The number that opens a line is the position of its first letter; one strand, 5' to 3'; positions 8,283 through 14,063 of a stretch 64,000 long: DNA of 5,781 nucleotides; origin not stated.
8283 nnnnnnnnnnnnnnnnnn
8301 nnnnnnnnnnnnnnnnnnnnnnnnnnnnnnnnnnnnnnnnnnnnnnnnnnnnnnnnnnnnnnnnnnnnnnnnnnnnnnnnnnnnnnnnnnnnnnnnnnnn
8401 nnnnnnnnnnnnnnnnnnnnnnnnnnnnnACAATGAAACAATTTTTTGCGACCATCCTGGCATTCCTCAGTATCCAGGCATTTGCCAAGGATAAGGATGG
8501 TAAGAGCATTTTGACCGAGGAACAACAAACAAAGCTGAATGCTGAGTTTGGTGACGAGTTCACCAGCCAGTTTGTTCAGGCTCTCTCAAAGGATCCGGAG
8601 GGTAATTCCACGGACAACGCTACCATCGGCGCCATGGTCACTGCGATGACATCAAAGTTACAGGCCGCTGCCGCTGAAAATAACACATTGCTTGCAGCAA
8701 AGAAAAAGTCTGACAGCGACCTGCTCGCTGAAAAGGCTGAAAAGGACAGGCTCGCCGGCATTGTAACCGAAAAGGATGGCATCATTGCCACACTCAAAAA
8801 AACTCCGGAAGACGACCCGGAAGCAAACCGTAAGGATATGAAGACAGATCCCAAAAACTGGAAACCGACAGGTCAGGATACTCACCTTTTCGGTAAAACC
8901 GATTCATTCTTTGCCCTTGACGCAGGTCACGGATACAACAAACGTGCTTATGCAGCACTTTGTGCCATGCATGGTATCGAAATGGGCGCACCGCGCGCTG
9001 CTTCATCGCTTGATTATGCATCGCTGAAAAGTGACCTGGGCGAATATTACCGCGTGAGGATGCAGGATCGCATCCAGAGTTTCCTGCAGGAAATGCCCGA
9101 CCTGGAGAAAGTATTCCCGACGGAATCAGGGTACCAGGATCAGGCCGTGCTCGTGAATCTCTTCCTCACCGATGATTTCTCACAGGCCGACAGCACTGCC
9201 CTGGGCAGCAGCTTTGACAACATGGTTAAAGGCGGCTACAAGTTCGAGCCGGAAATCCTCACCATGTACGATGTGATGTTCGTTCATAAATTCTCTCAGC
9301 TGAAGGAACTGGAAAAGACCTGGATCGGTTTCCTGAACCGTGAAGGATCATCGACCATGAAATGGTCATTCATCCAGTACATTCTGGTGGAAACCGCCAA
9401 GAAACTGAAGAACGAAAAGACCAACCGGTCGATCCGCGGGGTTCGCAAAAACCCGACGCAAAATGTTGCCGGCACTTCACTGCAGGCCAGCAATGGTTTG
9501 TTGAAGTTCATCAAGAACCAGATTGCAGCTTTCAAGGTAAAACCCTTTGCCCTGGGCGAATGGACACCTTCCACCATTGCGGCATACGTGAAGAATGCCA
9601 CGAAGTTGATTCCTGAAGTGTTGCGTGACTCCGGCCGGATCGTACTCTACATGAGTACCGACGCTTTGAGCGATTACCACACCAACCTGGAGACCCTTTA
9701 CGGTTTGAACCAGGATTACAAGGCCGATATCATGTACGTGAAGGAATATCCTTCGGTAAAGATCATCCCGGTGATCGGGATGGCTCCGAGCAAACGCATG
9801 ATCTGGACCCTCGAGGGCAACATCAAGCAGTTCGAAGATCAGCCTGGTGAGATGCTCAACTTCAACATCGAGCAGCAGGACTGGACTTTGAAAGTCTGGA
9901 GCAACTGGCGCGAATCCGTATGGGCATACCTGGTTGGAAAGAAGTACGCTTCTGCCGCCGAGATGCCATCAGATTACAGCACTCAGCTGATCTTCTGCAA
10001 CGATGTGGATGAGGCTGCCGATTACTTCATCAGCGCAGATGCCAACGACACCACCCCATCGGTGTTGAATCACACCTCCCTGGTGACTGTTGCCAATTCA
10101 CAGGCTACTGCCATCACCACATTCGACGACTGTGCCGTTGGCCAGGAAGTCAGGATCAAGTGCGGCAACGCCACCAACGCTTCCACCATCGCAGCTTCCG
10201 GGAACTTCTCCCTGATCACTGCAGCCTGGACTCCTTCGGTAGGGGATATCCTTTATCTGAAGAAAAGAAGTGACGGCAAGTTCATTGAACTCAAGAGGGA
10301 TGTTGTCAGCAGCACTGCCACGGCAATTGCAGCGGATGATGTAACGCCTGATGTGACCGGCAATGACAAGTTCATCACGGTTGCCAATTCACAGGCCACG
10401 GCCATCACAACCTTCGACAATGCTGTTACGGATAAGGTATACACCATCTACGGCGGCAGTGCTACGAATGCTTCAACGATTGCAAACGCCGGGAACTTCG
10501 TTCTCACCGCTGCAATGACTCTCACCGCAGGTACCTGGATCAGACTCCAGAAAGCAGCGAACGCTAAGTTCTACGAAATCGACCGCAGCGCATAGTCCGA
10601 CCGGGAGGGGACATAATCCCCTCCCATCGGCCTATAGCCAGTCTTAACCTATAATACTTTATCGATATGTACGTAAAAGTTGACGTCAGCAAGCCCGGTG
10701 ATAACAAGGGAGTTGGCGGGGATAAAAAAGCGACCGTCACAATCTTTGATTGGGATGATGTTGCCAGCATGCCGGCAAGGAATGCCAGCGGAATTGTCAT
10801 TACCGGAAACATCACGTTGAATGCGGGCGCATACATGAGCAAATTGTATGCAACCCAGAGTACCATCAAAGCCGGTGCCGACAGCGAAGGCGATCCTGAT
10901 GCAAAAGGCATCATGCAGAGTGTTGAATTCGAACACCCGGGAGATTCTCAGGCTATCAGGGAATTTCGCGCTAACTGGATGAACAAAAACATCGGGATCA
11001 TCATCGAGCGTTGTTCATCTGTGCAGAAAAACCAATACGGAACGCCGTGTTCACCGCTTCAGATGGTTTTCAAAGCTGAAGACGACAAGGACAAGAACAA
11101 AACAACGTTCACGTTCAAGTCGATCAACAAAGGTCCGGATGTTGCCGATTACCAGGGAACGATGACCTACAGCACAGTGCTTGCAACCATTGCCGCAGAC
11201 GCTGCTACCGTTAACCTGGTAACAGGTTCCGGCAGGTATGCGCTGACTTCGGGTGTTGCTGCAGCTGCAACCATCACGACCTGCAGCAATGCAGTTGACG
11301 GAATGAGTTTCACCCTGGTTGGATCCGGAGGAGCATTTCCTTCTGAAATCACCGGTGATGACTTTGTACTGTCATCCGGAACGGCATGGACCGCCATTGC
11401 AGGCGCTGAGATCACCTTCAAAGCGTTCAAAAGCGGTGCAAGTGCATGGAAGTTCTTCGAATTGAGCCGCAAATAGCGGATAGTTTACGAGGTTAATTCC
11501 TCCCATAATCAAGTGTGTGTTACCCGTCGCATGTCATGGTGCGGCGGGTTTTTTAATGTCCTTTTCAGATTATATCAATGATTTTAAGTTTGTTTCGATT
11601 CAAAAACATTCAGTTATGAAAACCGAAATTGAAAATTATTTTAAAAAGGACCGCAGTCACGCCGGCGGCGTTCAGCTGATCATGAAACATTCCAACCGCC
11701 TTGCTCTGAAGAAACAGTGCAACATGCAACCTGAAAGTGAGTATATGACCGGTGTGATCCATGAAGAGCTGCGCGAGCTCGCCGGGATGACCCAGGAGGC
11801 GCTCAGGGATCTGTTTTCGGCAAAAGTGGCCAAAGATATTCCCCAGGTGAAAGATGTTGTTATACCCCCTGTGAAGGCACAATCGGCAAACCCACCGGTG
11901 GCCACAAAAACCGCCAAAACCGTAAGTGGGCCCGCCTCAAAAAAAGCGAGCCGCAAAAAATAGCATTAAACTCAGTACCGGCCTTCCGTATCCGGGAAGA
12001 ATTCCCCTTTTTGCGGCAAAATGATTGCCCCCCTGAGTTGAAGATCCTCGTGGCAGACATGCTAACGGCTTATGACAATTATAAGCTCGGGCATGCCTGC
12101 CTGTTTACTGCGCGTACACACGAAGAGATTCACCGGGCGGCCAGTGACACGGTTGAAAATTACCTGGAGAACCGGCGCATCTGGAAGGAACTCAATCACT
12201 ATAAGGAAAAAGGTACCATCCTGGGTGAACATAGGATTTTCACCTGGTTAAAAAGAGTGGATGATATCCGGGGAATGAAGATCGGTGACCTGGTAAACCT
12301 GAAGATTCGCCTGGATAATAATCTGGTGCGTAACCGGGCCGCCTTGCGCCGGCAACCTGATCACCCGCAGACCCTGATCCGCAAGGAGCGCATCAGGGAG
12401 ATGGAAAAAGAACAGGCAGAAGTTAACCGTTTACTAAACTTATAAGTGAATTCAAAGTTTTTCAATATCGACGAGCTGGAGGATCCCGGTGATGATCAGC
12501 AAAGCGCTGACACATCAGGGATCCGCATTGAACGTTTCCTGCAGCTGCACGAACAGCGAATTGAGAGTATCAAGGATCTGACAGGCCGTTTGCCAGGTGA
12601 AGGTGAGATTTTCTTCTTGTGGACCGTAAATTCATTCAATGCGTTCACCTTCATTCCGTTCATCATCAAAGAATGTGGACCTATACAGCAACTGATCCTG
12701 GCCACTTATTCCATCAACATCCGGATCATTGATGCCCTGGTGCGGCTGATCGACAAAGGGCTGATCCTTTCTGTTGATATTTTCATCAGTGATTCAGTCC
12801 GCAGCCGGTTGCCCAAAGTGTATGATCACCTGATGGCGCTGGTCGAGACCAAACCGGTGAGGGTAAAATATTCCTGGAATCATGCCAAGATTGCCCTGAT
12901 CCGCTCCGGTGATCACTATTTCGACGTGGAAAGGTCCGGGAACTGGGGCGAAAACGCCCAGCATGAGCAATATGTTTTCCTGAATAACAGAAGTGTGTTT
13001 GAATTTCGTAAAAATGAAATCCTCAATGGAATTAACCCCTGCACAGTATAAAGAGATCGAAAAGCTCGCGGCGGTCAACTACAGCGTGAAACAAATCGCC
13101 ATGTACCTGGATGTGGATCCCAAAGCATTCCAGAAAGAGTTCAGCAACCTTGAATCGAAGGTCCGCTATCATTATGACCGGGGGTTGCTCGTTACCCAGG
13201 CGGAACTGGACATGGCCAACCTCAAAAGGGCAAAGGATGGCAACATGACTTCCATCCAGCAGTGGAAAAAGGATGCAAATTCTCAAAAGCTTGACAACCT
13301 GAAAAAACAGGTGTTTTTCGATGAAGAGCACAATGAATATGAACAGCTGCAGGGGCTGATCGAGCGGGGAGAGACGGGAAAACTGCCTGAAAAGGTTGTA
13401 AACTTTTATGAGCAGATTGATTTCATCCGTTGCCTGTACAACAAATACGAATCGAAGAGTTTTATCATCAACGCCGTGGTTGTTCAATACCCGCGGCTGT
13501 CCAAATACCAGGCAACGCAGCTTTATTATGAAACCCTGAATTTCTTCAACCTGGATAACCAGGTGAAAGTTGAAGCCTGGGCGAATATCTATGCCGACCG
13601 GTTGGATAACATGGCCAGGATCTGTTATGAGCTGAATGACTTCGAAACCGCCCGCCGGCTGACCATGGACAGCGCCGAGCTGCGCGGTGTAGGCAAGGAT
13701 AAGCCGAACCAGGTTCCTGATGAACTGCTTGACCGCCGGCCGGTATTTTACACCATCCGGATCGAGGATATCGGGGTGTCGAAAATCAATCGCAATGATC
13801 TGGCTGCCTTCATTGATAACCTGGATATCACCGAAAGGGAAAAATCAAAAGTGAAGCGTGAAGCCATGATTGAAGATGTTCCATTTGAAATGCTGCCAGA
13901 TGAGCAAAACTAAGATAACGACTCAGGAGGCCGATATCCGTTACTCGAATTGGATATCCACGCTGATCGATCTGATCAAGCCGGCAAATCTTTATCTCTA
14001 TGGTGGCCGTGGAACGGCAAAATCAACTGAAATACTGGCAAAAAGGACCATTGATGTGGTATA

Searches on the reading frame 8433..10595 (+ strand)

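Call 9: search_protein_families(library=phrogs, proteins=[window:8433-10595:+], max_evalue=0.01)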
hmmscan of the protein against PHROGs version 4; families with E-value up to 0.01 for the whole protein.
window:8433-10595:+ (720 aa): 1 family
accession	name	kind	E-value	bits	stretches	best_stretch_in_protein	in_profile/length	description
phrog_21862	-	unknown function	2.2e-31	109.9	1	6-689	12-693/725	-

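Call 10: search_protein_families(library=pfam, proteins=[window:8433-10595:+], max_evalue=0.01)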
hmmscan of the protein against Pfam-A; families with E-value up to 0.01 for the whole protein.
window:8433-10595:+ (720 aa): 0 families

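Call 98: search_protein_families(library=pfam, proteins=[window:8433-10595:+], max_evalue=1)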
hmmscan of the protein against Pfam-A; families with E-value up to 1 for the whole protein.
window:8433-10595:+ (720 aa): 0 families

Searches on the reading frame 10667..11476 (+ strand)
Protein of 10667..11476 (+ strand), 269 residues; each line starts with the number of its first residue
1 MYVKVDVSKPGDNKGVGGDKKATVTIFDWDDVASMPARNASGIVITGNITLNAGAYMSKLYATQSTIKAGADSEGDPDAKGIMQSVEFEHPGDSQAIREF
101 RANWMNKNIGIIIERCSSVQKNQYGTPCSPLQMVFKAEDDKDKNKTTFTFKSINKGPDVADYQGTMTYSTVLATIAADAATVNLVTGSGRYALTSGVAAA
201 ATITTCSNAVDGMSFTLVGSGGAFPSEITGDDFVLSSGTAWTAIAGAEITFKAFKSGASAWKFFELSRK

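Call 9: search_protein_families(library=phrogs, proteins=[window:10667-11476:+], max_evalue=0.01)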
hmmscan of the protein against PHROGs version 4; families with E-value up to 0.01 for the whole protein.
window:10667-11476:+ (269 aa): 1 family
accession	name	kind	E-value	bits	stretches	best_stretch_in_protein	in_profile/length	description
phrog_19897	-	unknown function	5.5e-29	102.4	1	6-268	7-277/278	-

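Call 10: search_protein_families(library=pfam, proteins=[window:10667-11476:+], max_evalue=0.01)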
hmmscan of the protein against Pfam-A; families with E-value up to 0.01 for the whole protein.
window:10667-11476:+ (269 aa): 0 families

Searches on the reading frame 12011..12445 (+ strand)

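Call 96: search_protein_families(library=phrogs, proteins=[window:12011-12445:+], max_evalue=0.001)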
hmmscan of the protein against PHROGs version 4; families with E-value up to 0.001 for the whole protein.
window:12011-12445:+ (144 aa): 1 family
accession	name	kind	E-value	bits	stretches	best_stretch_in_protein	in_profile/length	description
phrog_21662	-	unknown function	0.00025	21.5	0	38-139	177-278/288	-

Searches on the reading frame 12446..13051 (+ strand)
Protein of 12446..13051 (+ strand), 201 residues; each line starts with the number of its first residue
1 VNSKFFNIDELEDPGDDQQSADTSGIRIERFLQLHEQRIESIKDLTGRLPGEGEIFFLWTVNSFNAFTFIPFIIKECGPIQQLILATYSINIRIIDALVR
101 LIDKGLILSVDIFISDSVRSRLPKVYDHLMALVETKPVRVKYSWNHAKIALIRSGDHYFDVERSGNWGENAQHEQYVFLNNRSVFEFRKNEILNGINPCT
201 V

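Call 42: search_protein_families(library=ncbifam, proteins=[window:12446-13051:+], max_evalue=0.01)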
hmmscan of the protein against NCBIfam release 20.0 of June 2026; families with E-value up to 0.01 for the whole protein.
window:12446-13051:+ (201 aa): 0 families

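Call 56: search_protein_families(library=pfam, proteins=[window:12446-13051:+], max_evalue=0.01)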
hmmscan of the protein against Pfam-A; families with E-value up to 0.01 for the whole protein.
window:12446-13051:+ (201 aa): 0 families

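Call 96: search_protein_families(library=phrogs, proteins=[window:12446-13051:+], max_evalue=0.001)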
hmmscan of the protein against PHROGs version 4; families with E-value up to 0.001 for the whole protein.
window:12446-13051:+ (201 aa): 2 families
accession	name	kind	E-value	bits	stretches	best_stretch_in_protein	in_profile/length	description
phrog_20533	-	unknown function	4.1e-50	171.1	1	2-193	7-197/202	-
phrog_16945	-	DNA, RNA and nucleotide metabolism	5.8e-05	23.5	1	64-185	81-199/252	endonuclease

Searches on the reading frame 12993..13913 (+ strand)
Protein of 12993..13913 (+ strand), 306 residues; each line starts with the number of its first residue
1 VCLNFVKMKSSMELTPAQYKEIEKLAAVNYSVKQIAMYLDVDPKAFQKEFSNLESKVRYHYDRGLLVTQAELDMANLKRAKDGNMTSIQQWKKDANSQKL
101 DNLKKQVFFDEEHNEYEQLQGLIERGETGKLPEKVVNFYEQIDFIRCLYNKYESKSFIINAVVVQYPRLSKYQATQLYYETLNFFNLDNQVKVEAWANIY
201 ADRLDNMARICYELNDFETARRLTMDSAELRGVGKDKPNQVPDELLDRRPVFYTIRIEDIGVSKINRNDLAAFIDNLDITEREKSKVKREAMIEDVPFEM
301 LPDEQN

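Call 42: search_protein_families(library=ncbifam, proteins=[window:12993-13913:+], max_evalue=0.01)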
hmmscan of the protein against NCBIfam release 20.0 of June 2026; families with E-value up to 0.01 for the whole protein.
window:12993-13913:+ (306 aa): 1 family
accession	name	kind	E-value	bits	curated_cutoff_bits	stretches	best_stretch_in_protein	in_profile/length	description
NF037998.2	RND_1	equivalog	0.0043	14.8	400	1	82-198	802-919/1237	protein translocase SecDF, variant type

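Call 56: search_protein_families(library=pfam, proteins=[window:12993-13913:+], max_evalue=0.01)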
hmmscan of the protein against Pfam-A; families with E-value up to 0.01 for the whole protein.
window:12993-13913:+ (306 aa): 1 family
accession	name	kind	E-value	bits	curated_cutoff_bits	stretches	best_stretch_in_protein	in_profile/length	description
PF13936.12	HTH_38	-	0.0094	16.1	27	0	14-43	5-34/44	Helix-turn-helix domain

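Call 96: search_protein_families(library=phrogs, proteins=[window:12993-13913:+], max_evalue=0.001)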
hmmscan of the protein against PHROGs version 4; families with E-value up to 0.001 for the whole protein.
window:12993-13913:+ (306 aa): 2 families
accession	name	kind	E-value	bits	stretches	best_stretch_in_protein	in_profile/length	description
phrog_20504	-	unknown function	8.1e-17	62.7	1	119-296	13-197/212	-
phrog_20317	-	unknown function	2.1e-13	51.7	1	9-111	7-109/110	-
